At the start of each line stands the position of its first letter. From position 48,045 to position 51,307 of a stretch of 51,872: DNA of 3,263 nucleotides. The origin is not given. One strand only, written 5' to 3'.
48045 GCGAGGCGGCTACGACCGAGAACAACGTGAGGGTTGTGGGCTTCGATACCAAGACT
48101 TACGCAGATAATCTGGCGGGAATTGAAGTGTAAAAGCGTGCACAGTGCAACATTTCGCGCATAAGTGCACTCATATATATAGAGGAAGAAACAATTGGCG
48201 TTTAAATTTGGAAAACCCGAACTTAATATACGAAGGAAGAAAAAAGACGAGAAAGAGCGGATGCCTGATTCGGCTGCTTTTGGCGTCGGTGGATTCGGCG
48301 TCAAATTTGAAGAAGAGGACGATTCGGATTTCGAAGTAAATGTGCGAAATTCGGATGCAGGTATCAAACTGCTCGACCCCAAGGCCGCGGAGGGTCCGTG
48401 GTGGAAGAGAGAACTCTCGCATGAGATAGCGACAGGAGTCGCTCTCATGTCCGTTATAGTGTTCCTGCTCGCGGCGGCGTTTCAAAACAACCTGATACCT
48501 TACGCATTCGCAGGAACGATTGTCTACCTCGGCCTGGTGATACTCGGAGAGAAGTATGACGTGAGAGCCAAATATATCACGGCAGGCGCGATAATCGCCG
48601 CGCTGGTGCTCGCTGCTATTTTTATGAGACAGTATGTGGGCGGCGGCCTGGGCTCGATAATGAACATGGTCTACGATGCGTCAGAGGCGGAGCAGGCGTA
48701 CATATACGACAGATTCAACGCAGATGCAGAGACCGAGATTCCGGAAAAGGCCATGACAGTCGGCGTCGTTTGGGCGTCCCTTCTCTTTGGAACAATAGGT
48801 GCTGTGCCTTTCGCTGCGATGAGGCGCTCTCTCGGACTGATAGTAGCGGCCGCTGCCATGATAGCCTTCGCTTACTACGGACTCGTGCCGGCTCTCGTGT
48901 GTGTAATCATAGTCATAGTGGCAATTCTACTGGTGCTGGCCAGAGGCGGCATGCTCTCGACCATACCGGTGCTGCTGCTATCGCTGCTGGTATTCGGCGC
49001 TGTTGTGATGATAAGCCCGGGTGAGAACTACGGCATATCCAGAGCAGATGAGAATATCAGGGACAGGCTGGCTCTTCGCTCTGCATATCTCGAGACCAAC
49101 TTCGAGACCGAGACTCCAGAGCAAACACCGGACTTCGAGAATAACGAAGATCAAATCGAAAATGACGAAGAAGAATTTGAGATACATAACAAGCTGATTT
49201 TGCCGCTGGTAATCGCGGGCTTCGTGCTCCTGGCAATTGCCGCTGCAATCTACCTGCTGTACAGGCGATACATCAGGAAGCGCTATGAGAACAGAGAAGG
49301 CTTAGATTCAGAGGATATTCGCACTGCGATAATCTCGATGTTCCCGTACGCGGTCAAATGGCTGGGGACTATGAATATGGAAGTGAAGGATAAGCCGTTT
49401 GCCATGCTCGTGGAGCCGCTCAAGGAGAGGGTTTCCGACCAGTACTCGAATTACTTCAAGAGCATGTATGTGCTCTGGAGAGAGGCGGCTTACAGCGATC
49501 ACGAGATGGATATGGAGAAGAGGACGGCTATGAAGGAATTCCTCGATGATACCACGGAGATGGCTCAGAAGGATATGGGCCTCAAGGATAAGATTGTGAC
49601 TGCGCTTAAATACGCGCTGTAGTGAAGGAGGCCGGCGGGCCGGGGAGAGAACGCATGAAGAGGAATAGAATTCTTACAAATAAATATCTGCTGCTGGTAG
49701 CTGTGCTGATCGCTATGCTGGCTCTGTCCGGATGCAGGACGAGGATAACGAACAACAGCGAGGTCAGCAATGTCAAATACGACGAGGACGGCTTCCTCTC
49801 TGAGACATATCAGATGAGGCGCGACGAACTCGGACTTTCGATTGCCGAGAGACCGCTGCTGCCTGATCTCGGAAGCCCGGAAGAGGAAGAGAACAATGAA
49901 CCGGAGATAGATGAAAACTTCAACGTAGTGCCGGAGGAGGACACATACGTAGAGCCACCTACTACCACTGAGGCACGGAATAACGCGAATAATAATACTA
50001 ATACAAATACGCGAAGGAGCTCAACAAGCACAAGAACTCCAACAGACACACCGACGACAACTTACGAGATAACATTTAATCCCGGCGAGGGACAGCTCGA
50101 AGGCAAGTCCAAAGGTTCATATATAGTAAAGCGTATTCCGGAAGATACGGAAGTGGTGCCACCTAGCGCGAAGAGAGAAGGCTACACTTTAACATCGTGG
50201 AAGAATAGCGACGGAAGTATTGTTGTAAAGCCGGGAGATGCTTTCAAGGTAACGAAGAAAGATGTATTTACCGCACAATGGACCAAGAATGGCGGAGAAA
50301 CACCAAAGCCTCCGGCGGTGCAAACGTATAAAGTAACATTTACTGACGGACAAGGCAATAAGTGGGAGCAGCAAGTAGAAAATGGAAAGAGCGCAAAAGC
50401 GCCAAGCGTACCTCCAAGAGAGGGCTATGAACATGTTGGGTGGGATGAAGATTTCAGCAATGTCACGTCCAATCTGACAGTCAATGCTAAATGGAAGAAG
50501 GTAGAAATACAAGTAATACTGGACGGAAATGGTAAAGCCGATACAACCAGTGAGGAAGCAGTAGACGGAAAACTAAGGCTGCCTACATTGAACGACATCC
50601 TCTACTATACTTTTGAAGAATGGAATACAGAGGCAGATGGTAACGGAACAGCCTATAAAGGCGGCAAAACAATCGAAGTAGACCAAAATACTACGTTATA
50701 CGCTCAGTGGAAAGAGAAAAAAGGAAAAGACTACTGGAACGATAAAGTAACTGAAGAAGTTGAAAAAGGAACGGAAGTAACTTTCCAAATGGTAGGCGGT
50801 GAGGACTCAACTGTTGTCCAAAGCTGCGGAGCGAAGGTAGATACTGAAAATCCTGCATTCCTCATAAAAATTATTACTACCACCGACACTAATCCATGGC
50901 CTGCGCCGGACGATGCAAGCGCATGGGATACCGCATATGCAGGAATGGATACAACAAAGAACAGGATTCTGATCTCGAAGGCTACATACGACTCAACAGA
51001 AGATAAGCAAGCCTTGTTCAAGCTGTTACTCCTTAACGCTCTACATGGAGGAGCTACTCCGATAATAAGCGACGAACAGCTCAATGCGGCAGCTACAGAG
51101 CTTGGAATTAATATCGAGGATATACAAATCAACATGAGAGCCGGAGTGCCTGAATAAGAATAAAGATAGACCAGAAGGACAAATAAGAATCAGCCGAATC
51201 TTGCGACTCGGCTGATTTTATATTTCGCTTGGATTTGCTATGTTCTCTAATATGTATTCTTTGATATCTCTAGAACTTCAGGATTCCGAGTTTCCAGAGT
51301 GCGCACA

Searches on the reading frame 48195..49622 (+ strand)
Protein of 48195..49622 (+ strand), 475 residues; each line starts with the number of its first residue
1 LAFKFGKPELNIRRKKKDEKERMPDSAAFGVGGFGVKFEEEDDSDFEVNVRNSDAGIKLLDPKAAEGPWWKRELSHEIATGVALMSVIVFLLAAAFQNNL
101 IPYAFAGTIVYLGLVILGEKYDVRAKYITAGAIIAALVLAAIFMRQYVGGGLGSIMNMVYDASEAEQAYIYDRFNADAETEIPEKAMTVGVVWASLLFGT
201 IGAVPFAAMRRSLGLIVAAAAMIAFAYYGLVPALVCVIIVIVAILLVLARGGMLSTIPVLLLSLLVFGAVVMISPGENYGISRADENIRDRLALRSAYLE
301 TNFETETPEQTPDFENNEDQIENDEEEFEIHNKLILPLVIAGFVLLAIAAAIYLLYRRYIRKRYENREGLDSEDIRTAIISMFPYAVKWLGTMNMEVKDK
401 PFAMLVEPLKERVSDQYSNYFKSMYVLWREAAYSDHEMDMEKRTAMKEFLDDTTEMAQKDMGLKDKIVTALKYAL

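Call 67: search_protein_families(library=pfam, proteins=[window:48195-49622:+])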
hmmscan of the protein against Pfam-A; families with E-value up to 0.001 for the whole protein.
window:48195-49622:+ (475 aa): 1 family
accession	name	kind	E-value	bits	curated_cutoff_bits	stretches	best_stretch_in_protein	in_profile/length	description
PF11992.13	TgpA_N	-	5.1e-05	22.9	30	1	215-355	3-95/333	TgpA N-terminal domain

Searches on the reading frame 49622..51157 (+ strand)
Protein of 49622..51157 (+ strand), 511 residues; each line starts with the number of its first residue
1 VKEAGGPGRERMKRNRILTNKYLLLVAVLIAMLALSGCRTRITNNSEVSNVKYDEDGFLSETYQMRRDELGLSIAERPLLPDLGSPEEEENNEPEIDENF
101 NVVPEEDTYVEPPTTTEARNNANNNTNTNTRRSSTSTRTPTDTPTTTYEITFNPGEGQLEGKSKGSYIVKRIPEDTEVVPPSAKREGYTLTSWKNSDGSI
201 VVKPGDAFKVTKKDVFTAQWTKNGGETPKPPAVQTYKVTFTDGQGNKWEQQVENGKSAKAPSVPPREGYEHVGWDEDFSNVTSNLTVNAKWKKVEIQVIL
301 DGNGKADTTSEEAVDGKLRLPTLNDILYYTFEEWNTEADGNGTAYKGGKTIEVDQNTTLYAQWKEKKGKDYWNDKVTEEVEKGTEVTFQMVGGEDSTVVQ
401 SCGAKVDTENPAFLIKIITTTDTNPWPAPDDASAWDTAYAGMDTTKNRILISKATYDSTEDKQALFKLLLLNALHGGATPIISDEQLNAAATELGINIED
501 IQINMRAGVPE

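Call 67: search_protein_families(library=pfam, proteins=[window:49622-51157:+])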
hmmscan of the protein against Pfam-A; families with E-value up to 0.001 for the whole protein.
window:49622-51157:+ (511 aa): 1 family
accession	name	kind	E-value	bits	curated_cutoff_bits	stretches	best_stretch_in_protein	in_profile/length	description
PF09479.16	Flg_new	-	1.3e-13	51.2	27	2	327-362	31-65/65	Listeria-Bacteroides repeat domain (List_Bact_rpt)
